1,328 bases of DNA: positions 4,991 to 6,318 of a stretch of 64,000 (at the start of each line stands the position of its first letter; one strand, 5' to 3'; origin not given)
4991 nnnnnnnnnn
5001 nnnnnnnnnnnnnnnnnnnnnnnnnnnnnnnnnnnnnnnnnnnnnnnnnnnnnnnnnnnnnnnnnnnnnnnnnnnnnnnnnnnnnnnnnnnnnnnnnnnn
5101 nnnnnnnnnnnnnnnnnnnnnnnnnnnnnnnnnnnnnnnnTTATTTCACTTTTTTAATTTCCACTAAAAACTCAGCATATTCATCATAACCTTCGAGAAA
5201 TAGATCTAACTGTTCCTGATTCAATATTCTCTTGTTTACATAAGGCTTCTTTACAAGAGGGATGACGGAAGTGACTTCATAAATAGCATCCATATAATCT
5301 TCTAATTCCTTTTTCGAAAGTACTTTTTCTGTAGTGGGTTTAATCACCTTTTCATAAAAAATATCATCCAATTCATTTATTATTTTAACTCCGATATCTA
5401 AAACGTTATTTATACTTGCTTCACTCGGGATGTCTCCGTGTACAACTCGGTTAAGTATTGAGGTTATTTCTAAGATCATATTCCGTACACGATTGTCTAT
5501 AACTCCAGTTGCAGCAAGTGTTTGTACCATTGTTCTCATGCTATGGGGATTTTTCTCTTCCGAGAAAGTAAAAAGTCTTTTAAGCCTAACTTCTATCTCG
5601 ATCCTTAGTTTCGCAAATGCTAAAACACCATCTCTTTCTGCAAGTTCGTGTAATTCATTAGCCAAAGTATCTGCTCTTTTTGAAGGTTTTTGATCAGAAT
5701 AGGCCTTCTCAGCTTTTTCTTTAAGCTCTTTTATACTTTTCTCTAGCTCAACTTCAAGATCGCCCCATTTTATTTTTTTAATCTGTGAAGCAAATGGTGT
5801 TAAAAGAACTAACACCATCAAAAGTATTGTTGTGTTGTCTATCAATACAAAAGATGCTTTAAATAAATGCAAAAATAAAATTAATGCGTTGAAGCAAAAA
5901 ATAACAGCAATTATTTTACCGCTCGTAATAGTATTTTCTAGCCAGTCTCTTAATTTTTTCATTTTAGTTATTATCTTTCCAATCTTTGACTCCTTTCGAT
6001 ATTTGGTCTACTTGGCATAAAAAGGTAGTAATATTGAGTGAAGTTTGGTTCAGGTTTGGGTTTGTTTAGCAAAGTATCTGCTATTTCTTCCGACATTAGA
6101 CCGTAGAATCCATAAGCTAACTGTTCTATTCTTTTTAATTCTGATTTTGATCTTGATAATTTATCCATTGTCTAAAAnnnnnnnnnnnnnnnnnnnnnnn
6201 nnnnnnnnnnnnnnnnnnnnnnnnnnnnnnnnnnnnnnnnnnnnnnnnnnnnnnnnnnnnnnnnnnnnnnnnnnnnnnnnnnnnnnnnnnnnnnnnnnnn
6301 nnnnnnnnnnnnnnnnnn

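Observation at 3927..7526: Candidate undescribed defense/mobile module: a four-gene operon of unknown proteins between tRNA-Lys and an R-M system, bracketed by paralogous micro-ORFs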

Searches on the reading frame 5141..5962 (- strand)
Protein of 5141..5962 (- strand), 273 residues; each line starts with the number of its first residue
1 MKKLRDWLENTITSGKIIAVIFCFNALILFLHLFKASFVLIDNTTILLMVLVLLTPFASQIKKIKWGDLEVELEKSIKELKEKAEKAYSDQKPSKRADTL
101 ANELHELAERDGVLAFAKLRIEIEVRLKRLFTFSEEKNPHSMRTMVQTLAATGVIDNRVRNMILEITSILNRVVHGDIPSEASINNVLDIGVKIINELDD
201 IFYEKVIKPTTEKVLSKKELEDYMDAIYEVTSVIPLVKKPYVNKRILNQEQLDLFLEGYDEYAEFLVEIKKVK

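Call 7: search_protein_families(library=pfam, proteins=[window:5141-5962:-], max_evalue=1)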
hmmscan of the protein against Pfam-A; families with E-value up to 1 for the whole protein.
window:5141-5962:- (273 aa): 1 family
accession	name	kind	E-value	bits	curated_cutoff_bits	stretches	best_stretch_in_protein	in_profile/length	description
PF15670.10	Spem1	-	0.18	11.7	27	1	44-105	26-86/253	Spermatid maturation protein 1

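Call 8: search_protein_families(library=padloc, proteins=[window:5141-5962:-], max_evalue=1)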
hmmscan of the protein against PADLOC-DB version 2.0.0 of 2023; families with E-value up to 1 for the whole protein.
window:5141-5962:- (273 aa): 2 families
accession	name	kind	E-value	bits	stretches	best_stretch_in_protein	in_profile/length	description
PDLC00612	ZorB1|ZorB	-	0.0087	13.6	1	45-112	27-87/293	MotB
PDLC01624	Cas11e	-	0.039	12.8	1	91-151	47-94/125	CAS-I-E; effector_SS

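Call 9: search_protein_families(library=phrogs, proteins=[window:5141-5962:-], max_evalue=1)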
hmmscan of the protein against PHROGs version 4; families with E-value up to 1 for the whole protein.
window:5141-5962:- (273 aa): 3 families
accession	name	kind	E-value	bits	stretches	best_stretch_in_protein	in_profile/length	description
phrog_19384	-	unknown function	0.0096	17.2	1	210-272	16-86/96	-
phrog_7482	-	unknown function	0.059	14.3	0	187-208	18-39/46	-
phrog_13116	-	unknown function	0.13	13.6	1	16-53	10-44/70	-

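Call 10: search_protein_families(library=ncbifam, proteins=[window:5141-5962:-], max_evalue=1)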
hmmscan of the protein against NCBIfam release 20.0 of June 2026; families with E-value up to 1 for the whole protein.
window:5141-5962:- (273 aa): 2 families
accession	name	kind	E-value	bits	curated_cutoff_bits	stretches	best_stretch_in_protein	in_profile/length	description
NF006323.0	PRK08537.1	equivalog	0.12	11.7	235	1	199-250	58-108/181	2-oxoacid:ferredoxin oxidoreductase subunit gamma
NF010673.0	PRK14070.1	equivalog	0.22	11.6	119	1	160-208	4-51/75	exodeoxyribonuclease VII small subunit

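Call 11: find_encoding_contigs(protein=window:5141-5962:-, flank=10000, max_places=10)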
Protein window:5141-5962:- (273 aa): 1 contig read that carries it; 1 place shown.
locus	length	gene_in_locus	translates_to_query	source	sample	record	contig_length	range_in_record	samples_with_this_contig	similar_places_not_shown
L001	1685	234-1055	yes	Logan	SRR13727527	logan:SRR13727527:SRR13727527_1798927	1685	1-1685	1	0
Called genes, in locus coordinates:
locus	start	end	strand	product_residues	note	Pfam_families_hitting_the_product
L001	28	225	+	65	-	-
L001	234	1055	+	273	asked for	-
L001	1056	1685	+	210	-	?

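Call 20: find_homologous_proteins(query=window:5141-5962:-, max_evalue=0.001)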
Query window:5141-5962:- (273 aa): 59 proteins with E <= 0.001 among 1895 candidates.
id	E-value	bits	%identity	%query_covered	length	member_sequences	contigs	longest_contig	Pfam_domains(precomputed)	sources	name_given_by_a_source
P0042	9.0e-168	574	100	100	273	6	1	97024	-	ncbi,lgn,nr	ncbi:MAG: hypothetical protein Q7R77_00730 [Candidatus Daviesbacteria bacterium]|nr:hypothetical pro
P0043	7.8e-132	456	78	100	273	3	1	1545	-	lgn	-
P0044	9.5e-129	446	77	100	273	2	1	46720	-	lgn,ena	-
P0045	1.3e-128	446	78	100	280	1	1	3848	-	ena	-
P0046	7.6e-127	440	77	100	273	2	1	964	-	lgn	-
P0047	3.9e-123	428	74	100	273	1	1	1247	-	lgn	-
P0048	7.3e-117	407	73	100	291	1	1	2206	-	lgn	-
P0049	4.2e-107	375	75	88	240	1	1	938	-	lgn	-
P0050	1.2e-106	374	80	82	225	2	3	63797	-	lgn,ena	-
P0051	8.1e-104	365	64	100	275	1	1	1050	-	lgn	-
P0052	1.7e-103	364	77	82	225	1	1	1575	-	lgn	-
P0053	3.7e-103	362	63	100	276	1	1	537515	-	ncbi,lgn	-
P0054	4.8e-103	362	63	100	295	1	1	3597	-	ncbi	-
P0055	2.7e-102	360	76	82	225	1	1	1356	-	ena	-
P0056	2.5e-101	356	63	100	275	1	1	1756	-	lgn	-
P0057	6.2e-101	355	64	99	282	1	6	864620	-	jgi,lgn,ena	-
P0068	8.5e-92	325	58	100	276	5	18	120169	-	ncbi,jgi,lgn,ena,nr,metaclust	ncbi:MAG: hypothetical protein UV37_C0016G0009 [Candidatus Collierbacteria bacterium GW2011_GWA1_42_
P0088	1.2e-38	151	37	93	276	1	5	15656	PF13643.12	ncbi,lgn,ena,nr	ncbi:MAG: DUF4145 domain-containing protein [Candidatus Omnitrophica bacterium]|nr:DUF4145 domain-co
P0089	2.4e-37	147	35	93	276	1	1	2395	PF13643.12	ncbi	-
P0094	1.7e-34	138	34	93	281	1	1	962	PF13643.12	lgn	-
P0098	3.7e-34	136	34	93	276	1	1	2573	PF13643.12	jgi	-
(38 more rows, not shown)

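Call 27: search_protein_families(library=pfam, alignment_id=A3, max_evalue=0.1)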
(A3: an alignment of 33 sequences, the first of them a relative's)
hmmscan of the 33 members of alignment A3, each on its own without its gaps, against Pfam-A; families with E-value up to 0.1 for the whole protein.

A. member 1, P0042 (273 aa): 0 families

B. families by the number of members that match (of 33 scanned): 26 families (the first 25 are shown)
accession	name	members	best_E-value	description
PF13643.11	DUF4145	16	1.6e-06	Domain of unknown function (DUF4145)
PF06480.20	FtsH_ext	6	5.7e-05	FtsH Extracellular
PF03357.26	Snf7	5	0.009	Snf7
PF14253.11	AbiH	3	0.015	Bacteriophage abortive infection AbiH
PF05814.16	Ac76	2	0.013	Orf76 (Ac76)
PF22766.2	ZW10_C2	1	0.0013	ZW10 C-terminal helical domain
PF18863.6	AbiJ_NTD4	1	0.0021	AbiJ N-terminal domain 4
PF06518.16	DUF1104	1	0.0032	Protein of unknown function (DUF1104)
PF02672.20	CP12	1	0.016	CP12 domain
PF06097.16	DUF945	1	0.02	Bacterial protein of unknown function (DUF945)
PF01934.22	HepT-like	1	0.023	Ribonuclease HepT-like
PF18731.6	HEPN_Swt1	1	0.024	Swt1-like HEPN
PF04513.17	Baculo_PEP_C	1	0.034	Baculovirus polyhedron envelope protein, PEP, C terminus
PF06810.17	Phage_scaffold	1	0.038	Phage capsid assembly scaffolding protein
PF25472.1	DUF7902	1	0.044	Domain of unknown function (DUF7902)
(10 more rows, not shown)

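Call 52: find_encoding_contigs(protein=P0057, flank=8000, max_places=4)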
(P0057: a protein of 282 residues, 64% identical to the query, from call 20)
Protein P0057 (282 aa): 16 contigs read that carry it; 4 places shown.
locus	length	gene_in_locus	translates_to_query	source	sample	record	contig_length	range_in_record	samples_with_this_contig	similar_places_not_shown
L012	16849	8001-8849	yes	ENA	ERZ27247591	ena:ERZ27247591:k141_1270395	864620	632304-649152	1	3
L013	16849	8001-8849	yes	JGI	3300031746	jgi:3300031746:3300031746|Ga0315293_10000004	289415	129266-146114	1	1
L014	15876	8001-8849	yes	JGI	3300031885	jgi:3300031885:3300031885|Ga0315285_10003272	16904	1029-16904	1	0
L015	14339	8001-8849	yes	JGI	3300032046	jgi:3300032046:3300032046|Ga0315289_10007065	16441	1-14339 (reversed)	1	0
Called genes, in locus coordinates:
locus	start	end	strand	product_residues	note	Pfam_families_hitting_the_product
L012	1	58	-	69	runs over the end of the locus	PF12844:HTH_19, PF13560:HTH_31, PF13443:HTH_26 (weak), PF01381:HTH_3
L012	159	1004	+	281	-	-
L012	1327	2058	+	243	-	PF01628:HrcA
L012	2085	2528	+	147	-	PF01025:GrpE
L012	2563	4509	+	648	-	PF00012:HSP70, PF06723:MreB_Mbl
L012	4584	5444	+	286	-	PF00226:DnaJ, PF01556:DnaJ_C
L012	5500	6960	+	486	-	PF04326:SLFN_AlbA_2, PF13749:HATPase_c_4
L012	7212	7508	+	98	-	PF05973:Gp49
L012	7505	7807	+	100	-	PF13560:HTH_31 (weak), PF01381:HTH_3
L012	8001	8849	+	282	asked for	-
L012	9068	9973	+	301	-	-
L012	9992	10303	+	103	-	-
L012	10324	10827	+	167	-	-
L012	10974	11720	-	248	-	-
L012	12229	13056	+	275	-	-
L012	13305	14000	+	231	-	-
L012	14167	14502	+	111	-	PF12675:DUF3795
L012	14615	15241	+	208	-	-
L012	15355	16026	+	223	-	PF00565:SNase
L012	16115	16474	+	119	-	-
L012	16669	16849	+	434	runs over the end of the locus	PF08241:Methyltransf_11 (weak)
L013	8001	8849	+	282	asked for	-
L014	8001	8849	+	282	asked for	-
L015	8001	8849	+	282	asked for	-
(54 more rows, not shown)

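Call 53: find_encoding_contigs(protein=P0053, flank=8000, max_places=3)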
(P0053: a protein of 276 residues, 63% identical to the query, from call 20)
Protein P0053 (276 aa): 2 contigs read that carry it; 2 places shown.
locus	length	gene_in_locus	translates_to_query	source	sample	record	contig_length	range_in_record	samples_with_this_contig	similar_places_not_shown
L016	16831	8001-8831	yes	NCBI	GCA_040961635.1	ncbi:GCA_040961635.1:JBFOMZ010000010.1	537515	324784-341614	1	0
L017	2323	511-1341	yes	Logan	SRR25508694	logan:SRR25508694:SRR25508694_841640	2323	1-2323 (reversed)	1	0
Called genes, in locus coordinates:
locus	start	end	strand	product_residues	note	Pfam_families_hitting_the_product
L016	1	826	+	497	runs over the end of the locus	-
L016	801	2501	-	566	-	-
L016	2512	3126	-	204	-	PF13489:Methyltransf_23, PF13847:Methyltransf_31, PF08241:Methyltransf_11, PF08242:Methyltransf_12 (weak), PF13649:Methyltransf_25 (weak)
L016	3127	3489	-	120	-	PF10066:DUF2304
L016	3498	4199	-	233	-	PF13641:Glyco_tranf_2_3 (weak), PF00535:Glycos_transf_2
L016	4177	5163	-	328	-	PF01370:Epimerase, PF04321:RmlD_sub_bind, PF16363:GDP_Man_Dehyd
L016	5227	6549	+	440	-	PF01943:Polysacc_synt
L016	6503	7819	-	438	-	PF13231:PMT_2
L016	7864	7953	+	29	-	-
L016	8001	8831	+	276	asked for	-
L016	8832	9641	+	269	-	-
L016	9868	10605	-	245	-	PF00535:Glycos_transf_2, PF13641:Glyco_tranf_2_3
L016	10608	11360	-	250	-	PF00483:NTP_transferase, PF12804:NTP_transf_3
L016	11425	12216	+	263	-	PF00535:Glycos_transf_2, PF10111:Glyco_tranf_2_2 (faint)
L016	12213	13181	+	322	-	PF00535:Glycos_transf_2, PF13641:Glyco_tranf_2_3 (faint), PF13632:Glyco_trans_2_3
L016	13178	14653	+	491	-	PF02310:B12-binding (weak), PF04055:Radical_SAM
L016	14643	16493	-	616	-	PF23914:TPR_CcmH_CycH (weak), PF00515:TPR_1 (weak), PF07719:TPR_2 (weak), PF13414:TPR_11, PF13424:TPR_12, PF14559:TPR_19, PF00515:TPR_1, PF07719:TPR_2 (weak), +10 more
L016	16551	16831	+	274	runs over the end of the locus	PF00535:Glycos_transf_2, PF10111:Glyco_tranf_2_2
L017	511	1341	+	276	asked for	-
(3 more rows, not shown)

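Call 54: find_encoding_contigs(protein=P0068, flank=8000, max_places=4)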
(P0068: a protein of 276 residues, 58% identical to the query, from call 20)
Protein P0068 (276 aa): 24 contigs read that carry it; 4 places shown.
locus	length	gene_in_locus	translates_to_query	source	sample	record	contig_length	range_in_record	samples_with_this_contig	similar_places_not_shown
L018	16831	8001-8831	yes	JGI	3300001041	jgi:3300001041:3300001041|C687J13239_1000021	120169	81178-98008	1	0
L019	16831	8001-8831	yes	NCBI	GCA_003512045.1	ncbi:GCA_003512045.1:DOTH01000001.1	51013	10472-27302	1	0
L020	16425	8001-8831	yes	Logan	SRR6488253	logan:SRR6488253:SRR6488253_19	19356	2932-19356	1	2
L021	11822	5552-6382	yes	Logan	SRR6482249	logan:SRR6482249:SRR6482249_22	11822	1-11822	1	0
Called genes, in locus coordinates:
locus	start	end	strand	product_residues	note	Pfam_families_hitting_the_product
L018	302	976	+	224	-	-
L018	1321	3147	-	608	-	PF00009:GTP_EFTU, PF01926:MMR_HSR1 (weak), PF22042:EF-G_D2, PF03144:GTP_EFTU_D2, PF00679:EFG_C, PF21018:BipA_C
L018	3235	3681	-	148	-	-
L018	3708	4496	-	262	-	-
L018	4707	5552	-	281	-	-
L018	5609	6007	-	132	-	PF24585:YunG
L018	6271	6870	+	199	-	-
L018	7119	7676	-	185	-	PF13302:Acetyltransf_3 (weak), PF13527:Acetyltransf_9, PF00583:Acetyltransf_1, PF13508:Acetyltransf_7, PF08445:FR47 (weak)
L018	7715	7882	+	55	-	-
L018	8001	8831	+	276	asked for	-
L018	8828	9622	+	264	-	-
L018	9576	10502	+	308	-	-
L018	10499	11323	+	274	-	PF18165:pP_pnuc_1 (weak)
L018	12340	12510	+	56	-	-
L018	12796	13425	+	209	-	PF14528:LAGLIDADG_3 (weak)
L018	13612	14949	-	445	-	PF00496:SBP_bac_5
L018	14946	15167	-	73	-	PF03840:SecG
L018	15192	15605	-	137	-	PF04020:Phage_holin_4_2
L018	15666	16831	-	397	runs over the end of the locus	PF01541:GIY-YIG (weak), PF27096:UvrC_M, PF08459:UvrC_RNaseH_dom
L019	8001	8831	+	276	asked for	-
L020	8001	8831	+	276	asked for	-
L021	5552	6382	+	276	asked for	-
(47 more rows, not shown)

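Call 76: find_related_loci(query=A3, collection=viral_contigs, flank=8000)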
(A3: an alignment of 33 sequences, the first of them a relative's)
Query A3 (273 aa) in viral_contigs; peptide patterns used: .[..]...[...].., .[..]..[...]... (x = any residue, [..] = any of these).
69 stretches matched a pattern, but none encodes a relative of the query by tblastn (E <= 1e-3).

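Call 90: search_protein_families(library=pfam, proteins=[L018:9576-10502:+, L018:10499-11323:+], max_evalue=0.01)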
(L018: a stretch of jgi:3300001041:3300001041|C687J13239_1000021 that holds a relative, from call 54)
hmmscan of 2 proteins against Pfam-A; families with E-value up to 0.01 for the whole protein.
L018:9576-10502:+ (308 aa): 0 families

L018:10499-11323:+ (274 aa): 1 family
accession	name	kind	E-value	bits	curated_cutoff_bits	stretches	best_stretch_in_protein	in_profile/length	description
PF18165.6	pP_pnuc_1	-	1.1e-05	25.5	26.3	1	151-231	8-88/133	Predicted pPIWI-associating nuclease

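Call 91: search_protein_families(library=padloc, proteins=[L018:9576-10502:+, L018:10499-11323:+], max_evalue=0.001)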
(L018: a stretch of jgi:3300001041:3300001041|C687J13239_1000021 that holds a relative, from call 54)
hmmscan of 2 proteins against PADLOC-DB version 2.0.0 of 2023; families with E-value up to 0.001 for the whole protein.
L018:9576-10502:+ (308 aa): 0 families

L018:10499-11323:+ (274 aa): 0 families

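Call 106: search_dna_similar(query=window:5141-5962:-, collection=plasmids, mode=protein, max_evalue=0.1, max_rows=10)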
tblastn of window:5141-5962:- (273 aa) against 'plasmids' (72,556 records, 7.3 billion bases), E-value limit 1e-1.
Records with a match: 2; places in all: 2; records where one place covers at least 80% of the query: 1.
Best place of each record, by identity: <60% 2.
By first word of the organism name: Vibrio 1; Azospirillum 1.
By predicted mobility (MOB-suite, as given by PLSDB): mobilizable 1; non-mobilizable 1.
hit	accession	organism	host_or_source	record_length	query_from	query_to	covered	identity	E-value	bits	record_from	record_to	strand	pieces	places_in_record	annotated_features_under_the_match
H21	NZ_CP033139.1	Vibrio owensii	Penaeus vannamei,hepatopancrease,shrimp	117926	20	270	92%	34.2%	1e-28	122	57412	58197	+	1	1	DUF4145 domain-containing protein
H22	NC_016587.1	Azospirillum lipoferum 4B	-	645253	136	187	19%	38.2%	4e-2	43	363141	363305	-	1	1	hypothetical protein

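Call 107: get_annotated_region(hit=H21, flank=6000)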
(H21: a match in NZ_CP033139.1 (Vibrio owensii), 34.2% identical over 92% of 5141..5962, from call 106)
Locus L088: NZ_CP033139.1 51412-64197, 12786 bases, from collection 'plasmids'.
description: Vibrio owensii strain 1700302 plasmid pVOWZ1, complete sequence
organism: Vibrio owensii (NCBI taxid 696485)
taxonomy: Bacteria; Pseudomonadota; Gammaproteobacteria; Vibrionales; Vibrionaceae; Vibrio; Vibrio owensii
host: -; source: Penaeus vannamei,hepatopancrease,shrimp; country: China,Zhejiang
typing (MOB-suite, as given by PLSDB): mobilizable; replicon rep_cluster_557; relaxase MOBC
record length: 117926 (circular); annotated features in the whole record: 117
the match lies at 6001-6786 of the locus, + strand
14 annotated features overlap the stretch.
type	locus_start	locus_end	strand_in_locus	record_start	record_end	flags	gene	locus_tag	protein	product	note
CDS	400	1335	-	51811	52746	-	-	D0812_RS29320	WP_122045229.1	hypothetical protein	-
CDS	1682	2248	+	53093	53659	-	-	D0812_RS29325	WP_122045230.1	recombinase family protein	GO:0006310 - DNA recombination [Evidence IEA]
CDS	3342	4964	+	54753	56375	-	-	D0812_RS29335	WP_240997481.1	penicillin-binding transpeptidase domain-containing protein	-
CDS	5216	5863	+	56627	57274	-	-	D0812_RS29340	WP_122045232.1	recombinase family protein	GO:0006310 - DNA recombination [Evidence IEA]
CDS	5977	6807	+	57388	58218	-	-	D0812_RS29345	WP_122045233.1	DUF4145 domain-containing protein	-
CDS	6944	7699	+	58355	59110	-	-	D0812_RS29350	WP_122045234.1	Abi-alpha family protein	-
CDS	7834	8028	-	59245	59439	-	-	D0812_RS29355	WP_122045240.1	hypothetical protein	-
CDS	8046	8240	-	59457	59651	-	-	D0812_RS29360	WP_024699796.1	hypothetical protein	-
CDS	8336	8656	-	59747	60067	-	-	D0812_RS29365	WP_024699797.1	hypothetical protein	-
CDS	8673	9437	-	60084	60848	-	-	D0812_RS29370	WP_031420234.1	ParA family protein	-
CDS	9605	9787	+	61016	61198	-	-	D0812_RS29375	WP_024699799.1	type II toxin-antitoxin system HicA family toxin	-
CDS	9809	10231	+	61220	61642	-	-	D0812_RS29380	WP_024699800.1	type II toxin-antitoxin system HicB family antitoxin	-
CDS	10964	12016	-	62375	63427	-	-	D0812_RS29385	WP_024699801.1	hypothetical protein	-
CDS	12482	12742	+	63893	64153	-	-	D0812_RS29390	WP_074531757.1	sigma-70 region 4 domain-containing protein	-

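Call 111: search_protein_families(library=pfam, proteins=[L088:5977-6807:+, L088:6944-7699:+, L012:9068-9973:+], max_evalue=0.01)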
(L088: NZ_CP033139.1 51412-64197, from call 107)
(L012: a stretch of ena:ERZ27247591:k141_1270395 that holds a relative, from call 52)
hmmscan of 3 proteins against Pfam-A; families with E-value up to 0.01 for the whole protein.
L088:5977-6807:+ (276 aa): 2 families
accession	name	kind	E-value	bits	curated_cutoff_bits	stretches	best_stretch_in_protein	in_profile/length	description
PF13643.11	DUF4145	-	1.8e-05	25.1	23.1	1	108-185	11-84/88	Domain of unknown function (DUF4145)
PF10831.14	DUF2556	-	0.0071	16.8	27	0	1-18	1-18/53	Protein of unknown function (DUF2556)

L088:6944-7699:+ (251 aa): 1 family
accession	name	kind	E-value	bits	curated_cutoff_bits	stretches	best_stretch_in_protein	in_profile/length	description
PF14337.13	Abi_alpha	-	4e-28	99.2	29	1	57-243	6-193/196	Abortive infection alpha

L012:9068-9973:+ (301 aa): 0 families

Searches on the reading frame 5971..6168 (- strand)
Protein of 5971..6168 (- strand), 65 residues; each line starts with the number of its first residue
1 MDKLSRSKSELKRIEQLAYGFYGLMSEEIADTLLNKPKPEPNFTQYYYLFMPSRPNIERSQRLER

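Call 7: search_protein_families(library=pfam, proteins=[window:5971-6168:-], max_evalue=1)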
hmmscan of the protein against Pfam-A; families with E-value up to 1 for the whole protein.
window:5971-6168:- (65 aa): 0 families

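Call 8: search_protein_families(library=padloc, proteins=[window:5971-6168:-], max_evalue=1)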
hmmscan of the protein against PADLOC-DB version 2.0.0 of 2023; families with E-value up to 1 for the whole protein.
window:5971-6168:- (65 aa): 0 families

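Call 9: search_protein_families(library=phrogs, proteins=[window:5971-6168:-], max_evalue=1)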
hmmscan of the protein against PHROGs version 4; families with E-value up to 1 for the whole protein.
window:5971-6168:- (65 aa): 0 families

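Call 10: search_protein_families(library=ncbifam, proteins=[window:5971-6168:-], max_evalue=1)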
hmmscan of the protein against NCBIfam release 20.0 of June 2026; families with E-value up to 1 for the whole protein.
window:5971-6168:- (65 aa): 0 families

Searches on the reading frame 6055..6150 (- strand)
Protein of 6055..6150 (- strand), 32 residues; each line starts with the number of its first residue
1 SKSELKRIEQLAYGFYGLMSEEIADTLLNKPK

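Call 97: search_dna_similar(query=window:6055-6150:-, collection=plasmids, mode=protein, max_evalue=10, max_rows=20)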
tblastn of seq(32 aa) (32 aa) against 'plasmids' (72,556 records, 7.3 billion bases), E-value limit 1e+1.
No match.
